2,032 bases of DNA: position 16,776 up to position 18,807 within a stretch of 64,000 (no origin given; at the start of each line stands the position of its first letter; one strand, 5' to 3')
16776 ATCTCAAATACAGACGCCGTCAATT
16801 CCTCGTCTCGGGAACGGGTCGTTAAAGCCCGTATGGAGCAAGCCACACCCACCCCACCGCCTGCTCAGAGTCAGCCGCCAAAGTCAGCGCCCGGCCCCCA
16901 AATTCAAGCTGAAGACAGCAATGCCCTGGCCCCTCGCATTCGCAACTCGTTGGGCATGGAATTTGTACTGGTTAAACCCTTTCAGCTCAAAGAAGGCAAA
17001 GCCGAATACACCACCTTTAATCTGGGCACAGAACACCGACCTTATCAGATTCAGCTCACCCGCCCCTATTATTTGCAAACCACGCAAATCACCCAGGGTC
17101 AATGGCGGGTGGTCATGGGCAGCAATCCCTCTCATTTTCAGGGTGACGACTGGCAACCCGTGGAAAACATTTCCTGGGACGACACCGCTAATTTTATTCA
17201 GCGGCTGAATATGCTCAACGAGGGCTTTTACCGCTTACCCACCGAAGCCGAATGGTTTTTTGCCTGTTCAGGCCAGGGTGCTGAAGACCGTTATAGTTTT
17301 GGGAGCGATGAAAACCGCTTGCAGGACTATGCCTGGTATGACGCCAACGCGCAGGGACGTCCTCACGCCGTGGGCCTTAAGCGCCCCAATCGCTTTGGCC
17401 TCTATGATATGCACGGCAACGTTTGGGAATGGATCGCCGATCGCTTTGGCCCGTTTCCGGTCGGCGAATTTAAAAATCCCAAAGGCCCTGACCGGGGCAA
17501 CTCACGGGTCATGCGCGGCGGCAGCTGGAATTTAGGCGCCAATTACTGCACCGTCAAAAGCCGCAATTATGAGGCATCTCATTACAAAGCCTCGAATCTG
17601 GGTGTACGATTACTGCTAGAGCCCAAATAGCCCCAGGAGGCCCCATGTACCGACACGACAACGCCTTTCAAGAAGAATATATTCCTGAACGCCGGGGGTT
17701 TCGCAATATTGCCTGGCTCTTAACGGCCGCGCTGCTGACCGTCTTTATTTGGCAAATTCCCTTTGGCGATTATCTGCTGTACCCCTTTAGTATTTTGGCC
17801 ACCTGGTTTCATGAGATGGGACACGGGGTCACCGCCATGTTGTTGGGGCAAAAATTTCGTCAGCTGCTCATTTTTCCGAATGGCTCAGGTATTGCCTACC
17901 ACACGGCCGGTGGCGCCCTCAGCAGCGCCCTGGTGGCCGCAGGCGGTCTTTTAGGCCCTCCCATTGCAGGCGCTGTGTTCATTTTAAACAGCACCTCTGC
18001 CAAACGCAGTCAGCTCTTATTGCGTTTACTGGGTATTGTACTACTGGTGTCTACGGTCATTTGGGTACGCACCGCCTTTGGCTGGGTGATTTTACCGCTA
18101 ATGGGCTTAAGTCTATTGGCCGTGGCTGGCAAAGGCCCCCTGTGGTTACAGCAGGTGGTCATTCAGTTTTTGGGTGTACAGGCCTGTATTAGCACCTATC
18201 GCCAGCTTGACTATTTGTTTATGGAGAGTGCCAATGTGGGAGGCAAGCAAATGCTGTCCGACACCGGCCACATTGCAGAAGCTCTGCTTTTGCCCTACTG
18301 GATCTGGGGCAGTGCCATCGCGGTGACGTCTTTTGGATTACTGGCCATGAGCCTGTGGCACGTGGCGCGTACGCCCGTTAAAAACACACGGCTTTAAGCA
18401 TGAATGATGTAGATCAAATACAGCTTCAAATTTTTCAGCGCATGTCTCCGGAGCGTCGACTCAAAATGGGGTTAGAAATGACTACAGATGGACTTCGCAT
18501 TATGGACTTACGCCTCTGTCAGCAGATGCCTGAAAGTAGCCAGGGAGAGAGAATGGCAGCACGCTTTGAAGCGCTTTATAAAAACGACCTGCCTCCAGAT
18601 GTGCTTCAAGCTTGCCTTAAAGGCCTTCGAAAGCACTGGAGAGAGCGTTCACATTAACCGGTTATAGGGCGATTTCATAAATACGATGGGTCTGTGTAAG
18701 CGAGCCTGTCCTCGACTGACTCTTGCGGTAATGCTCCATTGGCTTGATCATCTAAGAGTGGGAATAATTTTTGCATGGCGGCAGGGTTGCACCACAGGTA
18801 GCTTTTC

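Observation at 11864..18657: Tightly packed co-directional operon linking acyl-CoA carboxylase genes to two kinases and an intramembrane protease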

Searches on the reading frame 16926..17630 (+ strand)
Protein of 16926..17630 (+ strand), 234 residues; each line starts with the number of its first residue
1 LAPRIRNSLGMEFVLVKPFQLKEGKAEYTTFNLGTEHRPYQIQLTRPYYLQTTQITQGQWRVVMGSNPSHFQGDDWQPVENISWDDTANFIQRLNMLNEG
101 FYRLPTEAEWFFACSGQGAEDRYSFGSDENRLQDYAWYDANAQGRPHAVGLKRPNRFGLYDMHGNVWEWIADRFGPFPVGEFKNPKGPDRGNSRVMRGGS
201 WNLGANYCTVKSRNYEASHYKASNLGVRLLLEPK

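Call 28: search_solved_structures(query=window:16926-17630:+, max_evalue=0.001, show_alignments=4)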
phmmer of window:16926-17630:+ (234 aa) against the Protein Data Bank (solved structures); distinct sequences matched with E-value up to 0.001: 24.
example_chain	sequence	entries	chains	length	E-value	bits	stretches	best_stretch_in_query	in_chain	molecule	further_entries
2y3c_A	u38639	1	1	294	7.5e-36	127.1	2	61-233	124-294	TREPONEMA DENTICOLA VARIABLE PROTEIN 1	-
6muj_A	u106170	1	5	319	2.3e-14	56.7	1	58-228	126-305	Formylglycine-generating enzyme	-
2q17_A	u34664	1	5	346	3.2e-14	56.3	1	58-228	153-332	formylglycine generating enzyme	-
2aii_X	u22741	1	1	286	5.8e-14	55.4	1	57-229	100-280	Sulfatase modifying factor 1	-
2aft_X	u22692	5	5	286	7.8e-14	55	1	57-229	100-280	Sulfatase modifying factor 1 | Sulfatase-modifying factor 1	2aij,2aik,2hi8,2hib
1y1e_X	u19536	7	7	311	8.4e-14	54.9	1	57-229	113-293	C-alpha-formyglycine-generating enzyme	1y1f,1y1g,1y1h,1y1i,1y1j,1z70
5ssy_A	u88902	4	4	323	9e-14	54.8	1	57-229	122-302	Formylglycine-generating enzyme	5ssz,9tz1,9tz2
5ssx_A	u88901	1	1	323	9e-14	54.8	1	57-229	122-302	Formylglycine-generating enzyme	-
8aru_A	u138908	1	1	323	9e-14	54.8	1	57-229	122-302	Formylglycine-generating enzyme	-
31dc_A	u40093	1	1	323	1.4e-13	54.1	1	57-229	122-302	Formylglycine-generating enzyme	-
2afy_X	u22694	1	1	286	3.6e-13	52.8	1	57-229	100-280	Sulfatase modifying factor 1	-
5nxl_A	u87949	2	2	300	2.2e-11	47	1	60-230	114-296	Non-specific serine/threonine protein kinase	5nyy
6s07_A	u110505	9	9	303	2.7e-11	46.7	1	60-228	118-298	Formylglycine-generating enzyme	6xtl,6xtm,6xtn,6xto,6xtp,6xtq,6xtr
5hha_A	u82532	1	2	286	6.7e-10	42.1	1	62-178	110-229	PvdO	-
9myj_B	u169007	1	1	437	8.1e-09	38.6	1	75-229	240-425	Lipoprotein, putative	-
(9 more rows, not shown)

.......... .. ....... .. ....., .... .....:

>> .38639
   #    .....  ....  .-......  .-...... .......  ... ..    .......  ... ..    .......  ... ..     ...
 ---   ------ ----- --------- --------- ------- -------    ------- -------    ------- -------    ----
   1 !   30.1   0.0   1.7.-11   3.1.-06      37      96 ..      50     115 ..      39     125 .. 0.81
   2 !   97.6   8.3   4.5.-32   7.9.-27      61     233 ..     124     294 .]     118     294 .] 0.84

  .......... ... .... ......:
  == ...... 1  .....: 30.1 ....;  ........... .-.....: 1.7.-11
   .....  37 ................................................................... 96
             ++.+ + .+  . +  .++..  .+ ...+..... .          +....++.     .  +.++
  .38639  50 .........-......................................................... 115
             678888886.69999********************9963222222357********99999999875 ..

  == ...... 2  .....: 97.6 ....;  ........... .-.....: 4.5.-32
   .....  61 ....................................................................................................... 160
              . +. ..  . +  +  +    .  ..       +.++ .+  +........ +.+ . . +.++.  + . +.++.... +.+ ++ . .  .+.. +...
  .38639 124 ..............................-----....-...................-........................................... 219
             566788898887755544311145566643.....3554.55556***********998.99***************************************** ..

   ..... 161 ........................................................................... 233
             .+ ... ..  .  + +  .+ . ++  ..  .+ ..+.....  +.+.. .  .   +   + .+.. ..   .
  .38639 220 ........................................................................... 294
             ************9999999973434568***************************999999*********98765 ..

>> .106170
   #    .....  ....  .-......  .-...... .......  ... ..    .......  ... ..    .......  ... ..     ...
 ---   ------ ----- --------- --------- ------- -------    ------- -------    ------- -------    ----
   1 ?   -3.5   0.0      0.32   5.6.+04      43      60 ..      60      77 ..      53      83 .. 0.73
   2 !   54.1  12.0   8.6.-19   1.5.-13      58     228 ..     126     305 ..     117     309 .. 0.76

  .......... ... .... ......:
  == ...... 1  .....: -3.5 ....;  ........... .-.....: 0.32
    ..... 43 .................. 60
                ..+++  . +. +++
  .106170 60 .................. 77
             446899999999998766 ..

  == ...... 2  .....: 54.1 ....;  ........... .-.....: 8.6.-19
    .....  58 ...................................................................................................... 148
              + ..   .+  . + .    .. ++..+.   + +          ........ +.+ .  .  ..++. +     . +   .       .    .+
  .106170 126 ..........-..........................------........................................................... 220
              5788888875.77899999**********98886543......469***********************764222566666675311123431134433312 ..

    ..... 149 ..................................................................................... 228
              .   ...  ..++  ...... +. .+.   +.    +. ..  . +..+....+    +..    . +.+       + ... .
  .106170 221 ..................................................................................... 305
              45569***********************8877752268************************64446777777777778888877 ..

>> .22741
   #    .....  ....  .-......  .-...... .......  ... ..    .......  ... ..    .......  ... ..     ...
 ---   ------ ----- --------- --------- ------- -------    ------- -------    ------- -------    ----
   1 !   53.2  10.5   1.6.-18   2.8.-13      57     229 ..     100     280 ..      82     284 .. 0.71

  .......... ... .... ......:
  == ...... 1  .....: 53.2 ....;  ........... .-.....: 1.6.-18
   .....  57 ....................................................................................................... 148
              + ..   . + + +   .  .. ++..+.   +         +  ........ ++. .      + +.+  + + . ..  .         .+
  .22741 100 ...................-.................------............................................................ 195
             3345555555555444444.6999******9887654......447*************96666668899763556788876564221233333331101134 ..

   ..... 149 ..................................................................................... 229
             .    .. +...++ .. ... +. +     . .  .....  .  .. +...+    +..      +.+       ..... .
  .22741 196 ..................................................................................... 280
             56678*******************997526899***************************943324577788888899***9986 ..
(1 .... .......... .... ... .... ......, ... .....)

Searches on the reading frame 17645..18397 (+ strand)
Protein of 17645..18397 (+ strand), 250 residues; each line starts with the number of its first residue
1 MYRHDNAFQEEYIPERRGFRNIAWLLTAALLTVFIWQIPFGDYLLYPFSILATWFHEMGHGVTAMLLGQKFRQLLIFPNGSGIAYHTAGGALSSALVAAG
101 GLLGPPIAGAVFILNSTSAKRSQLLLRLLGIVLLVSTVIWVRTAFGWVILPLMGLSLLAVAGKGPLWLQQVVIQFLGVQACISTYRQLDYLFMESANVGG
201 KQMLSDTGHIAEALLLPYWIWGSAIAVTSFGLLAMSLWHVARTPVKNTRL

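Call 5: search_protein_families(library=pfam, proteins=[window:17645-18397:+], max_evalue=0.01)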
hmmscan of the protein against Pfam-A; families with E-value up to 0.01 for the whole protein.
window:17645-18397:+ (250 aa): 1 family
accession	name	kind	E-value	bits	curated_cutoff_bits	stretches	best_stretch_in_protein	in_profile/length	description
PF13398.12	Peptidase_M50B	-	2.5e-43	148.6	26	1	28-235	3-200/201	Peptidase M50B-like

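Call 6: search_protein_families(library=ncbifam, proteins=[window:17645-18397:+], max_evalue=0.01)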
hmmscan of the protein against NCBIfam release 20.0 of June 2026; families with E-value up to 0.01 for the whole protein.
window:17645-18397:+ (250 aa): 0 families

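Call 78: search_protein_families(library=padloc, proteins=[window:17645-18397:+], max_evalue=0.001)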
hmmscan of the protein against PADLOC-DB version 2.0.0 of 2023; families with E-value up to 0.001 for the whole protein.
window:17645-18397:+ (250 aa): 0 families

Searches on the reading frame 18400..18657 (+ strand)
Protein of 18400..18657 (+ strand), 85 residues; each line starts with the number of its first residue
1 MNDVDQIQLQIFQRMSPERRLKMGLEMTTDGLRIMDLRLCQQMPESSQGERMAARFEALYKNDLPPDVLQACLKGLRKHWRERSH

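Call 5: search_protein_families(library=pfam, proteins=[window:18400-18657:+], max_evalue=0.01)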
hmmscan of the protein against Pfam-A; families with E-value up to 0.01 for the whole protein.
window:18400-18657:+ (85 aa): 0 families

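Call 6: search_protein_families(library=ncbifam, proteins=[window:18400-18657:+], max_evalue=0.01)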
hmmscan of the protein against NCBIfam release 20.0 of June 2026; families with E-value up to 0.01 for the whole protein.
window:18400-18657:+ (85 aa): 0 families

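Call 50: search_protein_families(library=pfam, proteins=[window:18400-18657:+], max_evalue=5)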
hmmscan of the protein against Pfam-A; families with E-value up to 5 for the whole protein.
window:18400-18657:+ (85 aa): 2 families
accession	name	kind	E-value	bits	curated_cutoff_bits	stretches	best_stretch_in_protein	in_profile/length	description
PF16692.10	Folliculin_C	-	0.13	12.3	27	1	32-83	122-174/227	Folliculin C-terminal domain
PF00646.38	F-box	-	0.18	12.2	20.5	0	7-22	8-23/43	F-box domain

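Call 51: find_homologous_proteins(query=window:18400-18657:+, max_evalue=0.001)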
Query window:18400-18657:+ (85 aa): 3 proteins with E <= 0.001 among 3 candidates.
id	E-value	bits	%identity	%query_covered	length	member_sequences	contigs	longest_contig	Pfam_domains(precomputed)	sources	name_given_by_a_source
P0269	4.0e-50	185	100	100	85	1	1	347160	-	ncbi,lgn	-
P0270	2.4e-42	160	86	98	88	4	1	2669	-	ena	-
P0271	3.5e-28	115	86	75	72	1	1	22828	-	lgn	-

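Call 62: search_protein_representatives(alignment_id=A3)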
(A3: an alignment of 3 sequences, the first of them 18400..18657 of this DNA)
Query: 3 sequences, 87 profile positions. Proteins with E-value up to 0.001 (for the whole library): 13; up to 1e-10: 2; up to 1e-30: 0. The best 13 are listed.
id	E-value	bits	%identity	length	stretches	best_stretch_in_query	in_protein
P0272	8.2e-24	99.5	-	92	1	4-85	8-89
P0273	3.1e-11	59.2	-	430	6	2-35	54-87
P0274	2.1e-10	56.5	-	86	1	5-81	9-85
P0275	5.9e-08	48.7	-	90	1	3-82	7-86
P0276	7.4e-08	48.4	-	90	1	3-77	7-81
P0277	8.3e-07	45.0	-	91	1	3-80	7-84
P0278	1.6e-05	40.9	-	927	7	40-63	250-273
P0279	5.9e-05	39.1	-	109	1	3-86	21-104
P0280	2.6e-04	37.0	-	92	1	3-81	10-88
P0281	3.4e-04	36.6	-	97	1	4-78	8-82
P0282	3.5e-04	36.6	-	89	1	3-83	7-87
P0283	4.3e-04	36.3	-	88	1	4-76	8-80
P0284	4.4e-04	36.3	-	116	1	10-76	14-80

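Call 63: predict_structure(alignment_id=A3)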
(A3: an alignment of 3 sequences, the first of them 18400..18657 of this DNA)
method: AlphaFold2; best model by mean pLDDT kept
length: 85 residues; sequences in the alignment: 3
mean_pLDDT: 72.7   pTM: 0.55
mean pLDDT of the five models: 72.7, 65.2, 58.5, 57.8, 56.3
residues with pLDDT >= 90: 0; 70-90: 57; 50-70: 28; < 50: 0
segments of 3 or more residues with pLDDT < 50: none
pLDDT, mean of each block of 10 residues (from residue 1): 66 79 75 65 61 80 81 77 67
secondary structure, 60 per line:
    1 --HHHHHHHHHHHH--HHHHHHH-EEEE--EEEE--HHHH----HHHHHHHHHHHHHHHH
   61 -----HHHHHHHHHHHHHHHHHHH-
elements in order: H3-14 H17-23 E25-28 E31-34 H37-40 H45-60 H66-84

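Call 65: search_protein_families(library=pfam, alignment_id=A5, max_evalue=0.01)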
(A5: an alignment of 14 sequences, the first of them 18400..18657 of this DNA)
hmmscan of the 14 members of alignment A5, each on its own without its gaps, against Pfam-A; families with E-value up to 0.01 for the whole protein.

A. member 1, window:18400-18657:+ (85 aa): 0 families

B. families by the number of members that match (of 14 scanned): 1 family
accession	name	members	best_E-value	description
PF18993.5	Rv0078B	6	8.3e-09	Rv0078B-related antitoxin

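Call 66: search_solved_structures(query=A5, max_evalue=1)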
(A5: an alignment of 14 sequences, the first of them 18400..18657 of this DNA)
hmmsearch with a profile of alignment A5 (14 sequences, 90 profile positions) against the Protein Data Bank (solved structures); distinct sequences matched with E-value up to 1: 2.
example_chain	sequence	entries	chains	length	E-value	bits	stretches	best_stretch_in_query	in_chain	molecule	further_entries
8an5_C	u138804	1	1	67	0.29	14.6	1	21-59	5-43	Conserved protein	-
6ez4_A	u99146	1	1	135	0.43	14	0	54-88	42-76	RNA polymerase II-associated protein 3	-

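Call 74: fold_search(model_id=the predicted structure, library=pdb)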
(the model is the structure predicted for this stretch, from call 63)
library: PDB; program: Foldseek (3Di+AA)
matches with E <= 10: 299; with E <= 0.001: 0
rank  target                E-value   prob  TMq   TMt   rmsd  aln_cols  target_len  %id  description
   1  1mbn                  1.4e+00  0.28  0.35  0.22   5.7        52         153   13  The stereochemistry of the protein myoglobin (released 1976-05-19)
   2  3w4u_B                1.4e+00  0.18  0.30  0.20   4.3        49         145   14  Human zeta-2 beta-2-s hemoglobin (released 2013-02-06)
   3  1cqx_A                1.4e+00  0.14  0.25  0.06   8.1        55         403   20  Crystal structure of the flavohemoglobin from Alcaligenes eutrophus at 1.75 A resolution (released 1999-08-31)
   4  5vmm_B                2.0e+00  0.25  0.32  0.22   2.7        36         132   14  Staphylococcus aureus IsdB bound to human hemoglobin (released 2017-11-15)
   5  1o1i_B                2.0e+00  0.14  0.30  0.20   6.3        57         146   14  Cyanomet hemoglobin (A-GLY-C:V1M,L29F,H58Q; B,D:V1M,L106W) (released 2002-12-18)
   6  5utc                  2.0e+00  0.13  0.28  0.18   4.1        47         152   15  Deoxy form of sperm whale myoglobin V68A/I107Y (released 2018-02-28)
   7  1irc                  2.1e+00  0.13  0.28  0.18   4.2        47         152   17  CYSTEINE RICH INTESTINAL PROTEIN (released 1996-07-11)
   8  2ef2                  2.1e+00  0.09  0.27  0.17   6.7        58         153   16  Crystal Structure of an Artificial Metalloprotein:Rh(Phebox-Ph)/apo-A71G Myoglobin (released 2007-10-02)
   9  7kpo                  2.2e+00  0.07  0.25  0.22   9.4        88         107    8  High Resolution Crystal Structure of the DNA-binding Domain from the Sensor Histidine Kinase ChiS from Vibrio cholerae (released 2020-11-25)
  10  7kyr                  2.4e+00  0.15  0.31  0.19   5.1        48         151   19  Crystal structure of I107E CuB myoglobin (I107E L29H F43H sperm whale myoglobin) (released 2021-02-03)
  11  1k1k_B                2.4e+00  0.12  0.30  0.20   6.7        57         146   14  Structure of Mutant Human Carbonmonoxyhemoglobin C (beta E6K) at 2.0 Angstrom Resolution in Phosphate Buffer. (released 2002-12-04)
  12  4mqg_B                2.4e+00  0.12  0.30  0.20   6.7        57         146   14  Structure of Carbonmonoxy Adult Hemoglobin Bristol-Alesha alphawtbetaV67M (released 2013-10-02)
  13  3sdn                  2.4e+00  0.08  0.27  0.17   6.8        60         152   15  Structure of G65I sperm whale myoglobin mutant (released 2011-11-02)
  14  1fcs                  2.4e+00  0.08  0.26  0.17   6.8        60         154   13  CRYSTAL STRUCTURE OF A DISTAL SITE DOUBLE MUTANT OF SPERM WHALE MYOGLOBIN AT 1.6 ANGSTROMS RESOLUTION (released 1993-10-31)
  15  4g1v                  2.5e+00  0.20  0.34  0.09   5.9        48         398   14  X-ray structure of yeast flavohemoglobin (released 2012-11-14)
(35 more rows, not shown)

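Call 78: search_protein_families(library=padloc, proteins=[window:18400-18657:+], max_evalue=0.001)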
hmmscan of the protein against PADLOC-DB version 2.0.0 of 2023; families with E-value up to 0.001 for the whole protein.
window:18400-18657:+ (85 aa): 0 families
